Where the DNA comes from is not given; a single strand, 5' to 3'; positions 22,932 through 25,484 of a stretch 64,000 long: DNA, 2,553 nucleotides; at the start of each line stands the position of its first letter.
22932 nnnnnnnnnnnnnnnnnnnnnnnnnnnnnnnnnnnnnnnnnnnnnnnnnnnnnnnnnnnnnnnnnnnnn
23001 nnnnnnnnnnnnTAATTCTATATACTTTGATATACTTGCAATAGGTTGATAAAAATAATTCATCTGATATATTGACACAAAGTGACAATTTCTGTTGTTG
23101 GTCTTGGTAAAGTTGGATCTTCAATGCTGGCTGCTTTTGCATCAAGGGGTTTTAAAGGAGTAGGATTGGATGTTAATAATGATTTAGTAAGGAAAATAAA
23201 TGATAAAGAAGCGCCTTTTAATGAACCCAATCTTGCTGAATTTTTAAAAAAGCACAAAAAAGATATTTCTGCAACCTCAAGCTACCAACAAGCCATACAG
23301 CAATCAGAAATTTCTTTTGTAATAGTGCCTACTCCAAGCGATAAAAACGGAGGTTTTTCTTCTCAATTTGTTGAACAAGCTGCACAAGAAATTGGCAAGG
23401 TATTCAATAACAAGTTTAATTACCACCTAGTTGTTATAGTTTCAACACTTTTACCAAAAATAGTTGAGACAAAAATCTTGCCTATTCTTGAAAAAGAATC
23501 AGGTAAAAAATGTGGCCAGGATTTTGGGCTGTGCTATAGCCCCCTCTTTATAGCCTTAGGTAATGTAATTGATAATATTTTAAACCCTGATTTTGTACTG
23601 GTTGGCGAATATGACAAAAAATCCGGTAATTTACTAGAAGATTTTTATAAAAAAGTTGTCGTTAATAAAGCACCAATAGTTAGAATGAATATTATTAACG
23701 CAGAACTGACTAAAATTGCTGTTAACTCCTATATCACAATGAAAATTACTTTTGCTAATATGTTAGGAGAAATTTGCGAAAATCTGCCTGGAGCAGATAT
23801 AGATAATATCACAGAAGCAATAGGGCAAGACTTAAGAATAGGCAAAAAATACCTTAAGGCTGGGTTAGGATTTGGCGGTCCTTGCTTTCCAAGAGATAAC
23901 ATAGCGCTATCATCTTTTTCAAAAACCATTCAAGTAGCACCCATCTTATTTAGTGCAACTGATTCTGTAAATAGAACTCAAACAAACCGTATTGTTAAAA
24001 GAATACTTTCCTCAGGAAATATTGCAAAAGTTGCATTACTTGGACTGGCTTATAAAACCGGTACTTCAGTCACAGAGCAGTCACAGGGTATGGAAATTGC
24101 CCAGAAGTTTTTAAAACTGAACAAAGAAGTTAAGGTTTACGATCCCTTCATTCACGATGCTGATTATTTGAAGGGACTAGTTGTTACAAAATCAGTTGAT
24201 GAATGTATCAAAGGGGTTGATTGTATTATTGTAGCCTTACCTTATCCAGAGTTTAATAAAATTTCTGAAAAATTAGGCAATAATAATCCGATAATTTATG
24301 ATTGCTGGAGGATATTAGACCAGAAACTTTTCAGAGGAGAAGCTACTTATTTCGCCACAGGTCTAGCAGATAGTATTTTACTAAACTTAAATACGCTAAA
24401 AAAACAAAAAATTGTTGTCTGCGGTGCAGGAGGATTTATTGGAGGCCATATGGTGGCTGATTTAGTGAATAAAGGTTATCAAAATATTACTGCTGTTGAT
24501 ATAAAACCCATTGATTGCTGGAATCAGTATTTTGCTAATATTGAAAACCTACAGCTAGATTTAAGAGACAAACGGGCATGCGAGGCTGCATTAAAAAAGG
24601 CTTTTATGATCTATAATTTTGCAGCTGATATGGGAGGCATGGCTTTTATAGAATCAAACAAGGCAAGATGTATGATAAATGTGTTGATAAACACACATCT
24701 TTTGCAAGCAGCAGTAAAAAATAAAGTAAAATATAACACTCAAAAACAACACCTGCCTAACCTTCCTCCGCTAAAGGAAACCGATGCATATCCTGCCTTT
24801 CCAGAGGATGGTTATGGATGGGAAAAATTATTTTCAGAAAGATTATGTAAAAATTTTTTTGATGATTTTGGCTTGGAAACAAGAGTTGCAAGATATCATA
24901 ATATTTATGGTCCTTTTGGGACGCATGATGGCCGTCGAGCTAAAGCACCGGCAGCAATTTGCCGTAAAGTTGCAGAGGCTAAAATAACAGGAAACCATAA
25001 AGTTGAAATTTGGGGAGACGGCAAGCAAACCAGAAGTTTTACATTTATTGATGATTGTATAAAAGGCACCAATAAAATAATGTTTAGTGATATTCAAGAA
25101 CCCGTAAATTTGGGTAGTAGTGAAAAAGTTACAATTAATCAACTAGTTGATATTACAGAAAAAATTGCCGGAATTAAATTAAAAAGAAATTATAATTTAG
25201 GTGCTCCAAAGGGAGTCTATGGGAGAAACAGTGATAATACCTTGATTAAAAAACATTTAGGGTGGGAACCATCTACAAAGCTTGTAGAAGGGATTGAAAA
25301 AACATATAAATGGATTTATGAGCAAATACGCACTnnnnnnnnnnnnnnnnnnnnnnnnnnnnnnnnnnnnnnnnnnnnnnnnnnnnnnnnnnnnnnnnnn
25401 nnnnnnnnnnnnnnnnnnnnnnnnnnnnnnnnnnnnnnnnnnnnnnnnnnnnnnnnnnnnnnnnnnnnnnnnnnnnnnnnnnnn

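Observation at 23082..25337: Fusion of a nucleotide-sugar 6-dehydrogenase to a GDP-mannose-3,5-epimerase-like domain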

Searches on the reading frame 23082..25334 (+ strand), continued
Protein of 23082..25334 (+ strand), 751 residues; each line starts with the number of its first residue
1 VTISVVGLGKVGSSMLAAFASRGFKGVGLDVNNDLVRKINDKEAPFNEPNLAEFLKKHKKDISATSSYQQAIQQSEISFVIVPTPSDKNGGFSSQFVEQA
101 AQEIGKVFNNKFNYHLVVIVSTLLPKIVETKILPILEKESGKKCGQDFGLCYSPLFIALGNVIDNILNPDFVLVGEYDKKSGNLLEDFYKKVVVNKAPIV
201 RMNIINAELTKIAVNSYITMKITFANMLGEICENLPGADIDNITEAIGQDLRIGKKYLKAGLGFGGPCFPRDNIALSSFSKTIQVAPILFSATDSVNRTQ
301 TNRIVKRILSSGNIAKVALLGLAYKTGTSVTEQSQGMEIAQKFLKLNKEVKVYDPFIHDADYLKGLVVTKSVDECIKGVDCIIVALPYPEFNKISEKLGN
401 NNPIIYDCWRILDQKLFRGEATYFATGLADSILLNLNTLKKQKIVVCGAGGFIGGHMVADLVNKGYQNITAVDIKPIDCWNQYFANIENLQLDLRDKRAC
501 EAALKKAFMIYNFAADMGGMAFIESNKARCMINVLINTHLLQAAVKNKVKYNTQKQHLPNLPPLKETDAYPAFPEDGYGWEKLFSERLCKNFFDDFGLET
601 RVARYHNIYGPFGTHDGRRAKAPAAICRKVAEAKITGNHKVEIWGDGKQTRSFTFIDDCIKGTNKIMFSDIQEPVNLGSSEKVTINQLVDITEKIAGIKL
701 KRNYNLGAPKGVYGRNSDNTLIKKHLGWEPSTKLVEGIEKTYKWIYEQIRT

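Call 82: search_protein_representatives(protein=P0001)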
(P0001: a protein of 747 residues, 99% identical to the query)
Query: 747 residues. Proteins with E-value up to 0.001 (for the whole library): 55257; up to 1e-10: 21964; up to 1e-30: 3526. The best 150 are listed.
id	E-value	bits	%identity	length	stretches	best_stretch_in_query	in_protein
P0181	1.2e-172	592.6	43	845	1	1-742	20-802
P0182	1.4e-135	470.1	62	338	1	426-744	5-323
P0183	1.3e-120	420.6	55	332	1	428-746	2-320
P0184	4.3e-119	415.6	56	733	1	428-746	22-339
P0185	1.6e-116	407.1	48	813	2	1-302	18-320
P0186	7.8e-116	404.9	47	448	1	1-414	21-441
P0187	4.6e-114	399.0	48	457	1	3-400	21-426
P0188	2.0e-113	396.9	40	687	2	428-746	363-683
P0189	1.3e-111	390.9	55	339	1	429-746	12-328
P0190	1.3e-109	384.3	47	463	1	1-416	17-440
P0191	1.8e-109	383.8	45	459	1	1-403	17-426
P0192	4.1e-108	379.3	66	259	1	496-744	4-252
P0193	1.2e-107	377.8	46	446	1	1-413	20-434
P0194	2.9e-107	376.5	46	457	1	2-416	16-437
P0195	4.3e-107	376.0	46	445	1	1-418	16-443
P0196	1.4e-105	370.9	46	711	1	2-403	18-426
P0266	7.5e-92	325.6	44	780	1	29-399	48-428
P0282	1.4e-90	321.4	51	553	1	430-745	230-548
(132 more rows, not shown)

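Call 85: search_protein_families(library=pfam, proteins=[P0184, P0282, P0196, P0266], max_evalue=0.001)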
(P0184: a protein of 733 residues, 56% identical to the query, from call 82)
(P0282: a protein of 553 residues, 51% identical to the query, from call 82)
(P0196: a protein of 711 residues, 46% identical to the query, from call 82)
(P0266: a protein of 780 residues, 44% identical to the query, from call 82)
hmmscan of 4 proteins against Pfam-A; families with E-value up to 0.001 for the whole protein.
P0184 (733 aa): 6 families
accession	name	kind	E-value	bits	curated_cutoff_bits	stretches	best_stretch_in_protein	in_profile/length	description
PF01370.27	Epimerase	-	4e-43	148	20.9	1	24-267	1-240/240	NAD dependent epimerase/dehydratase family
PF16363.11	GDP_Man_Dehyd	-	8e-29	101.6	27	1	26-330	2-332/332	GDP-mannose 4,6 dehydratase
PF01073.25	3Beta_HSD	-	3.6e-09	36.5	22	1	25-200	1-184/280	3-beta hydroxysteroid dehydrogenase/isomerase family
PF13460.12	NAD_binding_10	-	3.2e-07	30.8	27.2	1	28-143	1-105/184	NAD(P)H-binding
PF05368.20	NmrA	-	0.00016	21.9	27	1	24-136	5-107/298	NmrA-like family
PF07993.18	NAD_binding_4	-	0.00017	21.2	20.1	0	89-199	92-209/258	Male sterility protein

P0282 (553 aa): 8 families
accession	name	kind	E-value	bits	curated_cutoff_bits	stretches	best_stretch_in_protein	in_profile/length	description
PF01370.27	Epimerase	-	5e-43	147.7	20.9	1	230-477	1-240/240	NAD dependent epimerase/dehydratase family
PF16363.11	GDP_Man_Dehyd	-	2.4e-25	90.1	27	1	232-539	2-331/332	GDP-mannose 4,6 dehydratase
PF01073.25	3Beta_HSD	-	2.3e-15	56.8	22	1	231-383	1-157/280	3-beta hydroxysteroid dehydrogenase/isomerase family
PF13460.12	NAD_binding_10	-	6.3e-10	39.6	27.2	1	234-350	1-108/184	NAD(P)H-binding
PF07993.18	NAD_binding_4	-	9.4e-08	31.9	20.1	0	232-300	1-70/258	Male sterility protein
PF02719.21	Polysacc_synt_2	-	2e-06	27.7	20.2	1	230-340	1-127/293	Polysaccharide biosynthesis protein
PF05368.20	NmrA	-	2e-05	24.8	27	1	229-342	4-108/298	NmrA-like family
PF00106.31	adh_short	-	0.00018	21.5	26.6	1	229-288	2-69/195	short chain dehydrogenase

P0196 (711 aa): 7 families
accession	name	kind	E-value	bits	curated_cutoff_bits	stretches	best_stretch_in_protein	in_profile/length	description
PF03808.19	Glyco_tran_WecG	-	8.3e-58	195.4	27.4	1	520-690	2-168/168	Glycosyl transferase WecG/TagA/CpsF family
PF03721.20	UDPG_MGDP_dh_N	-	5.3e-42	143.9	27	1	4-187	2-184/187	UDP-glucose/GDP-mannose dehydrogenase family, NAD binding domain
PF00984.24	UDPG_MGDP_dh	-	6e-25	87.6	25.4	1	208-300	2-93/94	UDP-glucose/GDP-mannose dehydrogenase family, central domain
PF03720.21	UDPG_MGDP_dh_C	-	2.1e-19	70.3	30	1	321-421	1-101/103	UDP-glucose/GDP-mannose dehydrogenase family, UDP binding domain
PF03446.21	NAD_binding_2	-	3e-07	31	21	0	4-90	1-69/161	NAD binding domain of 6-phosphogluconate dehydrogenase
PF01210.29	NAD_Gly3P_dh_N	-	1.3e-05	25.7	23.1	1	4-90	1-83/158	NAD-dependent glycerol-3-phosphate dehydrogenase N-terminus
PF02826.25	2-Hacid_dh_C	-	3.2e-05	23.8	25.1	0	4-46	38-80/178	D-isomer specific 2-hydroxyacid dehydrogenase, NAD binding domain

P0266 (780 aa): 7 families
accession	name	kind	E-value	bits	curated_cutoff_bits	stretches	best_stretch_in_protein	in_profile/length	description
PF03721.20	UDPG_MGDP_dh_N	-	2.3e-30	106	27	1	9-191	4-185/187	UDP-glucose/GDP-mannose dehydrogenase family, NAD binding domain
PF00984.24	UDPG_MGDP_dh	-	2.2e-25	89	25.4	1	210-303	1-93/94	UDP-glucose/GDP-mannose dehydrogenase family, central domain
PF00795.27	CN_hydrolase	-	1.3e-17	64.4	23.2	1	485-682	12-229/256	Carbon-nitrogen hydrolase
PF03720.21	UDPG_MGDP_dh_C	-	3.8e-15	56.6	30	1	324-427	1-101/103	UDP-glucose/GDP-mannose dehydrogenase family, UDP binding domain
PF01210.29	NAD_Gly3P_dh_N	-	1.5e-06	28.7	23.1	0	373-423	52-102/158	NAD-dependent glycerol-3-phosphate dehydrogenase N-terminus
PF03446.21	NAD_binding_2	-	1.8e-06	28.5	21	0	9-135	3-102/161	NAD binding domain of 6-phosphogluconate dehydrogenase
PF03807.23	F420_oxidored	-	2.1e-06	28.7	21.6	0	345-423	14-91/94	NADP oxidoreductase coenzyme F420-dependent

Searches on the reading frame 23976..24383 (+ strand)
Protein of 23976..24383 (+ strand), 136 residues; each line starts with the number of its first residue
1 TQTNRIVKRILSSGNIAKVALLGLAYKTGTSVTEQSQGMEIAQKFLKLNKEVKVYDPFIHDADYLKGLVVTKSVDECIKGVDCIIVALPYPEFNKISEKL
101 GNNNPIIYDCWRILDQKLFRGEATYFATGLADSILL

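Call 79: search_solved_structures(query=window:23976-24383:+, max_evalue=0.01, show_alignments=3)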
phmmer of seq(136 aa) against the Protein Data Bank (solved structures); distinct sequences matched with E-value up to 0.01: 16.
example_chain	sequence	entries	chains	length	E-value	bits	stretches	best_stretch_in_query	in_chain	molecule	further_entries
4r16_A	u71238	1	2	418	1.6e-08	37.6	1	17-103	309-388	418aa long hypothetical UDP-N-acetyl-D-mannosaminuronic acid dehydrogenase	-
2o3j_A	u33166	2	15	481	8.6e-05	25.6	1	5-120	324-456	UDP-glucose 6-dehydrogenase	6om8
3vtf_A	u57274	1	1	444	0.00025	24.1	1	18-96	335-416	UDP-glucose 6-dehydrogenase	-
3g79_A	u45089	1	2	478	0.0042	20.1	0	15-123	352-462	NDP-N-acetyl-D-galactosaminuronic acid dehydrogenase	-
3itk_A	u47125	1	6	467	0.0046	20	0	4-60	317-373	UDP-glucose 6-dehydrogenase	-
2q3e_A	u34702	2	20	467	0.0046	20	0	4-60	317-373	UDP-glucose 6-dehydrogenase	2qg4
5w4x_A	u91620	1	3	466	0.0046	20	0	4-60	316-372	UDP-glucose 6-dehydrogenase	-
3khu_A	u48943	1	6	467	0.0046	20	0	4-60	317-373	UDP-glucose 6-dehydrogenase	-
3tdk_A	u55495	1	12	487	0.0054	19.8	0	4-60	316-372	UDP-glucose 6-dehydrogenase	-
4edf_A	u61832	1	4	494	0.0055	19.7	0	4-60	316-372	UDP-glucose 6-dehydrogenase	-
6c58_A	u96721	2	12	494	0.0055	19.7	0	4-60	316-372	UDP-glucose 6-dehydrogenase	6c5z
3tf5_A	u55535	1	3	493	0.0055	19.7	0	4-60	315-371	UDP-glucose 6-dehydrogenase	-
5tjh_A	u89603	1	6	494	0.0056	19.7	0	4-60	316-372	UDP-glucose 6-dehydrogenase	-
3prj_A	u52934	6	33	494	0.0057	19.7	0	4-60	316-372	UDP-glucose 6-dehydrogenase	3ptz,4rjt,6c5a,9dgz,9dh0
5vr8_A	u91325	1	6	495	0.0057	19.7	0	4-60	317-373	UDP-glucose 6-dehydrogenase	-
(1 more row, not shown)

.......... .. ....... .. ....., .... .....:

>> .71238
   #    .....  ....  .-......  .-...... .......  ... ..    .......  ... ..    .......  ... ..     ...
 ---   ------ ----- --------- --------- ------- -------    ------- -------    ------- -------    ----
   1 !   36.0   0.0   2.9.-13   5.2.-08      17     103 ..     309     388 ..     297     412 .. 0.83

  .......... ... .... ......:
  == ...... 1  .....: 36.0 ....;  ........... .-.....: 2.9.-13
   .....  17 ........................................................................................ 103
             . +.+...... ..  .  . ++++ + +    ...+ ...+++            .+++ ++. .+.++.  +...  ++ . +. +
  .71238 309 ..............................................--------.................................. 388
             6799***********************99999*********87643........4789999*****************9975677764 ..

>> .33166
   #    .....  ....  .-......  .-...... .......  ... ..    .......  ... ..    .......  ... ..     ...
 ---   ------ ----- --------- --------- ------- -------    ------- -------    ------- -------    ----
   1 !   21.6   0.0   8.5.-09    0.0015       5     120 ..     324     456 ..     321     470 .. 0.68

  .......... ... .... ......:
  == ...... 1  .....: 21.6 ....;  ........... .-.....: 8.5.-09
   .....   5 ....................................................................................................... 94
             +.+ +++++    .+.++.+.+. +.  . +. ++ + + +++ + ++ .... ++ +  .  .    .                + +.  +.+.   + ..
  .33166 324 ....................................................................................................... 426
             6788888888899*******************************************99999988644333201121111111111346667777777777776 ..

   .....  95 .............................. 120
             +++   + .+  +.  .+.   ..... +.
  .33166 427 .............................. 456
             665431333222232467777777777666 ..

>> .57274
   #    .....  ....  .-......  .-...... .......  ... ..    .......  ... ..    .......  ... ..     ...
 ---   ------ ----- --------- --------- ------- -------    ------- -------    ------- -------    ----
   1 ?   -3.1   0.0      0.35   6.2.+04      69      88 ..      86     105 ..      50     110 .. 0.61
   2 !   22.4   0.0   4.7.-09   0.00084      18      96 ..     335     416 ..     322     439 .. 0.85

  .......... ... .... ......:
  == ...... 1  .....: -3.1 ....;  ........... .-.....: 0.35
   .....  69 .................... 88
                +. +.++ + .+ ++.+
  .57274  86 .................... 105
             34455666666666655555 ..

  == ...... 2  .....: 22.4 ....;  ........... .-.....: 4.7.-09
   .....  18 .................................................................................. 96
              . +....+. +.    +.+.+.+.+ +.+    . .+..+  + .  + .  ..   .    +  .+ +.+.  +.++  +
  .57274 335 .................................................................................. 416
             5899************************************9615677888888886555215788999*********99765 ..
